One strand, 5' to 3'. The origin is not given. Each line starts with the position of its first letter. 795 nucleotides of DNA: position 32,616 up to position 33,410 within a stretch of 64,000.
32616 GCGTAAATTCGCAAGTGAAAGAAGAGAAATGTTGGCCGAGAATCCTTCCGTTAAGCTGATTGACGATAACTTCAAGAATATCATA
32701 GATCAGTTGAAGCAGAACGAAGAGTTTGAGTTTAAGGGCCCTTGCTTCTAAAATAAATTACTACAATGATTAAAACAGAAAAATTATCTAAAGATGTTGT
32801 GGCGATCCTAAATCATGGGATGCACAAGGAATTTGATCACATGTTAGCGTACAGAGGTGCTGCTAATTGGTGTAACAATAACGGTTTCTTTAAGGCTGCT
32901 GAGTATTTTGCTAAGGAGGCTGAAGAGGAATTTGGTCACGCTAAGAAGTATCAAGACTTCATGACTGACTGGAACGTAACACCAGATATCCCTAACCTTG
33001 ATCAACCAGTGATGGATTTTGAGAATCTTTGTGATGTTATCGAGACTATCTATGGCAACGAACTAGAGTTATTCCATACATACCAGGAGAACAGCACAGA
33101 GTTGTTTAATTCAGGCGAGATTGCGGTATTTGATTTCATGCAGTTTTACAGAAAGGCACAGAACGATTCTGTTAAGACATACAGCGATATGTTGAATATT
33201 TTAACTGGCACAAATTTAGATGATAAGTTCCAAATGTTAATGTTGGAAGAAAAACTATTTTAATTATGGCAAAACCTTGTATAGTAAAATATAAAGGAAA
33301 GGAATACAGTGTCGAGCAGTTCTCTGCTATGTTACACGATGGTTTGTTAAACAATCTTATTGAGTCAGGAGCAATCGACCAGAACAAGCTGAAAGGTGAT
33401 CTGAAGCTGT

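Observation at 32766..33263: Ferritin gene embedded between the two giant virion-protein genes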

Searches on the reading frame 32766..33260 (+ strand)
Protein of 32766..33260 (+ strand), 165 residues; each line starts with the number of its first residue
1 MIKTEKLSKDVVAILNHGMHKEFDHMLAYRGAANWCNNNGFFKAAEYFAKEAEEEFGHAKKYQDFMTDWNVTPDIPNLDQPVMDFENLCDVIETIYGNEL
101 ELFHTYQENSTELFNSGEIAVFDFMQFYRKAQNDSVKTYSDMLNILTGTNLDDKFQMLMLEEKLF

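Call 3: search_protein_families(library=pfam, proteins=[window:32766-33260:+], max_evalue=1)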
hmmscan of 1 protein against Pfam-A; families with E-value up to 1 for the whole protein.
window:32766-33260:+ (165 aa): 2 families
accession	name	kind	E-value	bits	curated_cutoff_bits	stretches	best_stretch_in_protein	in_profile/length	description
PF00210.30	Ferritin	-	2.7e-15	57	24.5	1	13-144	2-137/142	Ferritin-like domain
PF02915.23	Rubrerythrin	-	8.1e-06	26.7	22.8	1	14-123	2-120/137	Rubrerythrin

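Call 4: search_protein_families(library=phrogs, proteins=[window:32766-33260:+], max_evalue=1)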
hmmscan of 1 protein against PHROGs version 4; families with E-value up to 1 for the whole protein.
window:32766-33260:+ (165 aa): 4 families
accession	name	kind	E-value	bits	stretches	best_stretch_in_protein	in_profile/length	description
phrog_16594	-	unknown function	8.5e-13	49.5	1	10-146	5-141/167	-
phrog_3434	-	unknown function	0.0065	17.9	1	41-114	29-99/115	-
phrog_11106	-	unknown function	0.033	13.8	1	96-125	19-47/473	-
phrog_1481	-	unknown function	0.11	13.3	1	87-140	15-65/117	-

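Call 5: search_protein_families(library=ncbifam, proteins=[window:32766-33260:+], max_evalue=1)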
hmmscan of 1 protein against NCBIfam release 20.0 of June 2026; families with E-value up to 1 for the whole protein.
window:32766-33260:+ (165 aa): 3 families
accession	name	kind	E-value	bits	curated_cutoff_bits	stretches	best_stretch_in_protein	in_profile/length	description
NF007638.0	PRK10304.1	equivalog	3.5e-14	53.1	178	1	7-147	2-142/165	non-heme ferritin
NF011597.0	PRK15022.1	equivalog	0.00032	20.5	154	1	11-132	6-127/167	non-heme ferritin-like protein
NF045767.1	RuberyRbr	equivalog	0.0015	18.6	200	1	29-143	27-142/194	rubrerythrin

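Call 6: search_solved_structures(query=window:32766-33260:+, max_evalue=1, show_alignments=3)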
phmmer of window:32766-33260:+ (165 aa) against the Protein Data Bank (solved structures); distinct sequences matched with E-value up to 1: 78 (the best 60 are shown).
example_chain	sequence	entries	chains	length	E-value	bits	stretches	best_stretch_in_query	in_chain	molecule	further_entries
3bve_A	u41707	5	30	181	1.3e-14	57.8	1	6-145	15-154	Ferritin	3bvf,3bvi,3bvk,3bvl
3egm_A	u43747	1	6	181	1.3e-14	57.8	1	6-145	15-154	Ferritin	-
5u1b_A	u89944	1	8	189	1.6e-14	57.5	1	6-145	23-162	MtrE protein,Ferritin chimera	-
5c6f_A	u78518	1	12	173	3.1e-14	56.5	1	6-145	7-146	Bacterial non-heme ferritin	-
9bye_A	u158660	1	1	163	5.1e-14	55.9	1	9-146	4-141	Bacterial non-heme ferritin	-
1eum_A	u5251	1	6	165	4.1e-13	52.9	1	8-146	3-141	FERRITIN 1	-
28yp_A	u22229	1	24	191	4.5e-13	52.8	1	7-146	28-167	Bacterial non-heme ferritin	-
28yq_A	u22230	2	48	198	4.6e-13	52.8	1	7-146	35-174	Bacterial non-heme ferritin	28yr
4reu_A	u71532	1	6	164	5.1e-13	52.6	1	10-146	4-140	Ferritin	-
1krq_A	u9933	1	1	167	5.5e-13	52.5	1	7-139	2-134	ferritin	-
4ztt_A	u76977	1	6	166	5.8e-13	52.4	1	8-146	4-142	ferritin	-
4xgs_A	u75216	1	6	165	1.3e-12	51.3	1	8-146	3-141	Ferritin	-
3qz3_A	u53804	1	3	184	2.6e-12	50.3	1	7-153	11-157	Ferritin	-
25ho_A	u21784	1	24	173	3.6e-12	49.8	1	10-145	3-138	Bacterial non-heme ferritin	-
8w3g_F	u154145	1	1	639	5.9e-12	49.2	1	8-144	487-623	Prefusion-stabilized RSV F protein UFCR1(1TD0)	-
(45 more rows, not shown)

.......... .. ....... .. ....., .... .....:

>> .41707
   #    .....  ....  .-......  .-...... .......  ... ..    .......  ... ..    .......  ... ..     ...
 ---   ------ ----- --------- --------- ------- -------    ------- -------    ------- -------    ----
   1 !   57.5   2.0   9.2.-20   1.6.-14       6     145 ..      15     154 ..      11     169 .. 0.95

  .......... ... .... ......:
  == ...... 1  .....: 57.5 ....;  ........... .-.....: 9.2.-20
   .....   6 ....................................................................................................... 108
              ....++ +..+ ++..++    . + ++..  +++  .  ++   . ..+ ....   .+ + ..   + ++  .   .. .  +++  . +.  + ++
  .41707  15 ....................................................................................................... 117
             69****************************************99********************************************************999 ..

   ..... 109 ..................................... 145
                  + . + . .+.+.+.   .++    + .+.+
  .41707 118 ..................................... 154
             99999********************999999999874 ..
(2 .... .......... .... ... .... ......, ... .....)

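Call 8: search_dna_similar(query=window:32766-33260:+, collection=phages, mode=protein, max_evalue=0.001, max_rows=40)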
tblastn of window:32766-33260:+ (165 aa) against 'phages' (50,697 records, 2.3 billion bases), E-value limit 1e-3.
No match.

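Call 12: find_homologous_proteins(query=window:32766-33260:+, max_evalue=0.001)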
Query window:32766-33260:+ (165 aa): 5 proteins with E <= 0.001 among 19 candidates.
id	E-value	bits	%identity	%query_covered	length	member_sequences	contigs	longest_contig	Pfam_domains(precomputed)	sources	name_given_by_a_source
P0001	9.7e-98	343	90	100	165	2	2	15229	PF02915.24,PF00210.31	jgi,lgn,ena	jgi:ferritin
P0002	4.4e-96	337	87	100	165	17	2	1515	PF02915.24,PF00210.31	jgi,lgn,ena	jgi:ferritin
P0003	1.1e-54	203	55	91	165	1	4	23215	PF02915.24,PF00210.31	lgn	-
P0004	5.7e-39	152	45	100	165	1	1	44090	PF00210.31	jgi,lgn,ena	-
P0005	1.6e-36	144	45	99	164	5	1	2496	PF00210.31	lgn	-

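Call 13: find_related_loci(query=window:32766-33260:+, collection=viral_contigs, flank=10000)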
Query window:32766-33260:+ (165 aa) in viral_contigs; peptide patterns used: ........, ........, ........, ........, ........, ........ (x = any residue, [..] = any of these).
4 stretches matched a pattern, but none encodes a relative of the query by tblastn (E <= 1e-3).

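Call 15: find_encoding_contigs(protein=P0004, flank=10000, max_places=3)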
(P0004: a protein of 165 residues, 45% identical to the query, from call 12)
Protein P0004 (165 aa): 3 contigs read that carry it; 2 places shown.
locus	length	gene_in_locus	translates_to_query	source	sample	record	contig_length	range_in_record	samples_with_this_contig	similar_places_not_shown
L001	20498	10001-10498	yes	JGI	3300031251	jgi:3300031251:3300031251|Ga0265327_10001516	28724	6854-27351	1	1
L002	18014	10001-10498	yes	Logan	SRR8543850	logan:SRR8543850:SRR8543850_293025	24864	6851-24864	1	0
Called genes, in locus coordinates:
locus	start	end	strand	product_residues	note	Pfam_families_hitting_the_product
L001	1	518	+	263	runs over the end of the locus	-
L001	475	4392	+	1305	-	PF25729:crAss_MUZ_C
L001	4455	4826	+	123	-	-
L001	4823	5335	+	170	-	-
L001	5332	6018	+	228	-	-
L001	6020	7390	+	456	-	-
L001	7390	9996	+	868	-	-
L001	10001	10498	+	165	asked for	PF00210:Ferritin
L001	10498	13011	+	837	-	-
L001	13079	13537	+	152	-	-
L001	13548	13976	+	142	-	-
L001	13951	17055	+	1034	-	-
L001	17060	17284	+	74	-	-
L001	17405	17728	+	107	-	-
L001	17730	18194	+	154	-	-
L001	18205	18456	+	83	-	-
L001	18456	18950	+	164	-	-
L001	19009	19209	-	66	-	-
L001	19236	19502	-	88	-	-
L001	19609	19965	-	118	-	-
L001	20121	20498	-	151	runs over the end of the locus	-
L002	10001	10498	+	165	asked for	PF00210:Ferritin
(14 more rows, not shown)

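Call 16: find_encoding_contigs(protein=P0003, flank=10000, max_places=3)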
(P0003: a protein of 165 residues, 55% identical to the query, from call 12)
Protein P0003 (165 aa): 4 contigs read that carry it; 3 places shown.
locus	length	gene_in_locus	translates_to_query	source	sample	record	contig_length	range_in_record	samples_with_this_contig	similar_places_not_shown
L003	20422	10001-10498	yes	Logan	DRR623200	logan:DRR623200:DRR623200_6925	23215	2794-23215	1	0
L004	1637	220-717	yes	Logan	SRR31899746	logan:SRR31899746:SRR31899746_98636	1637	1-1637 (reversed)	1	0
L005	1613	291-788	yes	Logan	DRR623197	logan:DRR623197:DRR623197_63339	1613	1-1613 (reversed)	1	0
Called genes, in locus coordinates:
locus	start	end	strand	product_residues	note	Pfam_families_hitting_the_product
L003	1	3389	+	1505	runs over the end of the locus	PF25731:crAss_MUZ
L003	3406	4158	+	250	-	PF25729:crAss_MUZ_C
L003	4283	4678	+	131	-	-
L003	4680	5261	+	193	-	-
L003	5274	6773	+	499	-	-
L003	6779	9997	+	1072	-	-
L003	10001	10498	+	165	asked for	PF00210:Ferritin, PF02915:Rubrerythrin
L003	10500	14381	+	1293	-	-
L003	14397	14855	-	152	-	PF06356:DUF1064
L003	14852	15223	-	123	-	-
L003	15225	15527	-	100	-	PF03819:MazG (weak)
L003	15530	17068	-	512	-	-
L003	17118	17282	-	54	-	-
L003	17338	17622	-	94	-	-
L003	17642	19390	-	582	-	PF08800:BT4734-like_N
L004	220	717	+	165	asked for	PF00210:Ferritin, PF02915:Rubrerythrin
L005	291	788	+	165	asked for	PF00210:Ferritin, PF02915:Rubrerythrin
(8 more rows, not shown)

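Call 28: predict_structure(alignment_id=A1)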
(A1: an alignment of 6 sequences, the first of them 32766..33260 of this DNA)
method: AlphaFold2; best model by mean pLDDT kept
length: 165 residues; sequences in the alignment: 6
mean_pLDDT: 90.7   pTM: 0.85
mean pLDDT of the five models: 90.7, 89.4, 85.9, 83.1, 80.1
residues with pLDDT >= 90: 126; 70-90: 34; 50-70: 5; < 50: 0
segments of 3 or more residues with pLDDT < 50: none
pLDDT, mean of each block of 10 residues (from residue 1): 75 93 94 95 97 95 92 83 86 95 92 88 91 93 92 89 91
secondary structure, 60 per line:
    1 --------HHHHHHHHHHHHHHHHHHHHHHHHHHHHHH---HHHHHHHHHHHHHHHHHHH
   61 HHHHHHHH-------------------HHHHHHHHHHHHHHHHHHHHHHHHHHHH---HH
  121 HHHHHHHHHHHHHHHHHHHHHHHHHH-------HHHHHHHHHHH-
elements in order: H9-38 H42-68 H88-115 H119-146 H154-164

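Call 30: search_protein_representatives(alignment_id=A1)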
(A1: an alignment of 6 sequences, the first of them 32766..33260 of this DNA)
Query: 6 sequences, 165 profile positions. Proteins with E-value up to 0.001 (for the whole library): 2211; up to 1e-10: 486; up to 1e-30: 40. The best 150 are listed.
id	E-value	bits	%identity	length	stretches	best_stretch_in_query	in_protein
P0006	7.0e-61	221.0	-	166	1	1-165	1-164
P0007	6.5e-60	217.9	-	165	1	1-165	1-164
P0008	4.6e-55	202.1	-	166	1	1-165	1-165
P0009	2.2e-54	199.9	-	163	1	1-165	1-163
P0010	6.1e-51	188.7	-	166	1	2-165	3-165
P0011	1.5e-50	187.4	-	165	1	1-165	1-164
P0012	3.3e-50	186.3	-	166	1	1-165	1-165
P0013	3.7e-48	179.7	-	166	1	1-164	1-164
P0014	3.4e-46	173.2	-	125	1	43-165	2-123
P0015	2.1e-45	170.7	-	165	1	1-165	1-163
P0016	7.9e-44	165.6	-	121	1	1-119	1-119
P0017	4.0e-43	163.3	-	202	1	3-165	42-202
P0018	8.8e-42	158.9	-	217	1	5-163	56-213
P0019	2.6e-41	157.4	-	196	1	4-165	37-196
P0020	5.5e-41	156.3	-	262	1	4-165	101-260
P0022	7.0e-41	156.0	-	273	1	3-162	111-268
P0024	1.2e-40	155.2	-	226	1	4-165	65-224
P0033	3.4e-36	140.7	-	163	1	3-161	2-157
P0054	9.2e-28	113.3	-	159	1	11-162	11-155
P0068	1.7e-25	105.9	-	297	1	4-150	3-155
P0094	3.1e-22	95.3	-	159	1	6-144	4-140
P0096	7.8e-22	94.0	-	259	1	18-149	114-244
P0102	9.8e-21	90.5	-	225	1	3-140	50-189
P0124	8.0e-19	84.2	-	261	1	54-165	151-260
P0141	1.1e-17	80.6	-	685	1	7-146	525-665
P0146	1.4e-17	80.1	-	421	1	5-147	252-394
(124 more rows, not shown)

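Call 31: fold_search(model_id=the predicted structure, library=pdb)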
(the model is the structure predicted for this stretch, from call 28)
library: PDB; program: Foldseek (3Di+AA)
matches with E <= 10: 888; with E <= 0.001: 495
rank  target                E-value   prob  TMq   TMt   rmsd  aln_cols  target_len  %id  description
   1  9bye                  1.2e-07  1.00  0.89  0.90   1.5       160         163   22  Nanoparticle Crystal Structure of a Thermostabilized Mutant E.coli Ferritin ECFTNA (released 2025-11-26)
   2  3qz3_B                1.2e-07  1.00  0.91  0.92   1.3       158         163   25  The crystal structure of ferritin from Vibrio cholerae O1 biovar El Tor str. N16961 (released 2011-03-23)
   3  3qz3_A                1.5e-07  1.00  0.91  0.91   1.3       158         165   25  The crystal structure of ferritin from Vibrio cholerae O1 biovar El Tor str. N16961 (released 2011-03-23)
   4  4ztt_F                2.5e-07  1.00  0.89  0.90   1.6       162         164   21  Crystal structures of ferritin mutants reveal diferric-peroxo intermediates (released 2016-06-15)
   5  4ztt_E                3.5e-07  1.00  0.88  0.90   1.5       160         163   22  Crystal structures of ferritin mutants reveal diferric-peroxo intermediates (released 2016-06-15)
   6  1eum_A                3.9e-07  1.00  0.90  0.92   1.6       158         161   22  CRYSTAL STRUCTURE OF THE E.COLI FERRITIN ECFTNA (released 2001-03-28)
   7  3qz3_C                4.3e-07  1.00  0.91  0.91   1.3       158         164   25  The crystal structure of ferritin from Vibrio cholerae O1 biovar El Tor str. N16961 (released 2011-03-23)
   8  4xgs_A                4.5e-07  1.00  0.89  0.90   1.5       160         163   22  Crystal structure analysis of novel iron uptake mechanism of Gram-negative bacterial ferritin (released 2016-07-06)
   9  3bve_F                4.5e-07  1.00  0.87  0.83   2.0       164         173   24  Structural basis for the iron uptake mechanism of Helicobacter pylori ferritin (released 2009-01-13)
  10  1krq                  4.7e-07  1.00  0.88  0.88   1.7       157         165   24  CRYSTAL STRUCTURE ANALYSIS OF CAMPYLOBACTER JEJUNI FERRITIN (released 2002-02-06)
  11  4ztt_B                5.0e-07  1.00  0.89  0.89   1.6       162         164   22  Crystal structures of ferritin mutants reveal diferric-peroxo intermediates (released 2016-06-15)
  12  5u1b_B                5.2e-07  1.00  0.88  0.88   1.6       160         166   24  Ferritin with Gc MtrE loop2 inserted at the N-terminus (released 2017-10-11)
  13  3bve_A                6.1e-07  1.00  0.87  0.83   2.0       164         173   24  Structural basis for the iron uptake mechanism of Helicobacter pylori ferritin (released 2009-01-13)
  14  3bve_E                6.1e-07  1.00  0.87  0.84   2.1       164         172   24  Structural basis for the iron uptake mechanism of Helicobacter pylori ferritin (released 2009-01-13)
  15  7pf8                  7.1e-07  1.00  0.88  0.82   1.9       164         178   18  SynFtn Variant E141A (released 2021-12-08)
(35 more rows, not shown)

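Call 36: find_homologous_proteins(query=A2, max_evalue=1e-10)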
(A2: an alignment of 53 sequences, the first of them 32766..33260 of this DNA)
Query A2 (53 sequences) (165 aa, profile of the alignment): 20 proteins with E <= 1e-10 among 980 candidates.
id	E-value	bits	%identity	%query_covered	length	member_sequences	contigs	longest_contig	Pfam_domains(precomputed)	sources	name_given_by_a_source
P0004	4.0e-60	220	45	100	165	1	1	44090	PF00210.31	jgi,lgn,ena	-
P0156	4.5e-60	220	42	90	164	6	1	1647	PF00210.31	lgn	-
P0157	9.5e-59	216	35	92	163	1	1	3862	PF00210.31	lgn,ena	-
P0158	7.8e-58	213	40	96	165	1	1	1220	PF00210.31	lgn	-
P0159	9.8e-58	212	47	100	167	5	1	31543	PF00210.31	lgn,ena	-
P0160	1.1e-57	212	44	100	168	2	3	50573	PF02915.24,PF00210.31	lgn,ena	-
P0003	1.2e-57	212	55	91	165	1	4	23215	PF02915.24,PF00210.31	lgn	-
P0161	2.7e-57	211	43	100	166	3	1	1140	PF00210.31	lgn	-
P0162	5.2e-57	210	47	100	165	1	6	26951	PF02915.24,PF00210.31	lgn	-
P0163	2.4e-56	208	47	100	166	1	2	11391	PF02915.24,PF00210.31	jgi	jgi:ferritin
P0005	6.4e-56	206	45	99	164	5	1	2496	PF00210.31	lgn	-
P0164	2.8e-55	204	39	97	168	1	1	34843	PF00210.31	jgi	-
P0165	2.0e-54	201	40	97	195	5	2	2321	PF02915.24,PF00210.31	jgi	-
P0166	7.4e-54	200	40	96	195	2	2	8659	PF02915.24,PF00210.31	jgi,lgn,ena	jgi:ferritin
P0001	5.5e-53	197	90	100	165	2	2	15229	PF02915.24,PF00210.31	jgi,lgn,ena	jgi:ferritin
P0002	2.1e-52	195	87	100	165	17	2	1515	PF02915.24,PF00210.31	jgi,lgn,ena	jgi:ferritin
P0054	7.6e-46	174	29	78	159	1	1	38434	PF00210.31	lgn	-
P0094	8.1e-46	173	27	84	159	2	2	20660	PF00210.31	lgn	-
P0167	1.3e-45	173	28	84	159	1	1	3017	PF00210.31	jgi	jgi:ferritin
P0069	5.0e-45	171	29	79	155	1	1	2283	PF00210.31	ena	-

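Call 37: find_encoding_contigs(protein=P0160, flank=10000, max_places=1)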
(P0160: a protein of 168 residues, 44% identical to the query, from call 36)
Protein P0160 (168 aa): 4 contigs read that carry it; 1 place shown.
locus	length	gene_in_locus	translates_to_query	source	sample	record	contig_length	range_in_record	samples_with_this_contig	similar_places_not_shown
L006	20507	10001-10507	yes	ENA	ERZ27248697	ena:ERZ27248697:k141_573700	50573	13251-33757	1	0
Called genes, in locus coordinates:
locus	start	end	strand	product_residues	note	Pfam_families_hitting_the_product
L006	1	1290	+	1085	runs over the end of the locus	-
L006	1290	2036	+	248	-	PF01541:GIY-YIG (weak)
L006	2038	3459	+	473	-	-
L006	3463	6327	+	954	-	-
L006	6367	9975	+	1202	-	-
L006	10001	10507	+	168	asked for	PF00210:Ferritin, PF02915:Rubrerythrin (weak)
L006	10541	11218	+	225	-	-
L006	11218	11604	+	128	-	-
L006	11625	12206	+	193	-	-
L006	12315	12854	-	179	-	-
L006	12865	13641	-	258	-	PF00722:Glyco_hydro_16, PF26113:GH16_XgeA (weak)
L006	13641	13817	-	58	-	-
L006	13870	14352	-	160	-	-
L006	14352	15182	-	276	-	PF02899:Phage_int_SAM_1 (weak), PF13495:Phage_int_SAM_4, PF00589:Phage_integrase, PF22823:MrpR_C_cat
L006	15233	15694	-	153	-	-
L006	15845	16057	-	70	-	-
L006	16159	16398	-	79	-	-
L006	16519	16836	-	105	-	-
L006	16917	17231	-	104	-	-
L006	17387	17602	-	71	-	-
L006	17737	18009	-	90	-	-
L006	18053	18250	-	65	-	-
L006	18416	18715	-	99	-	-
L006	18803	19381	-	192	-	-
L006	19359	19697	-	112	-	-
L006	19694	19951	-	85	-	-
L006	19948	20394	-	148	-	-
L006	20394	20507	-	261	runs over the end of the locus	-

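Call 38: find_encoding_contigs(protein=P0164, flank=10000, max_places=1)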
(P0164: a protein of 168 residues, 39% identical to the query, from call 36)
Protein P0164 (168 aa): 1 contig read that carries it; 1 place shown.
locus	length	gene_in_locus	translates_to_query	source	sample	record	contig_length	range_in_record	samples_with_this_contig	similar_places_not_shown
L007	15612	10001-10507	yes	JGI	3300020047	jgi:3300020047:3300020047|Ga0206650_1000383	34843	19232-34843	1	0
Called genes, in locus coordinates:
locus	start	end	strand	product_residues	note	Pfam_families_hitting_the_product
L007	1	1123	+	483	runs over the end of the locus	-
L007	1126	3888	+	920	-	-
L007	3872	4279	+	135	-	-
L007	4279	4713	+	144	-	-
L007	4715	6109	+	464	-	-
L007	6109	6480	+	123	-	-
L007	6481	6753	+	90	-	-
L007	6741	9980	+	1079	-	-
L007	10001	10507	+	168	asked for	PF00210:Ferritin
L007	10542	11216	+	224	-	-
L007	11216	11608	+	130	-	-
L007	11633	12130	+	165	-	-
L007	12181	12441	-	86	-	PF24729:Acb2_Tad1_hairpin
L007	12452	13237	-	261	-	-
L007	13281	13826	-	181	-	-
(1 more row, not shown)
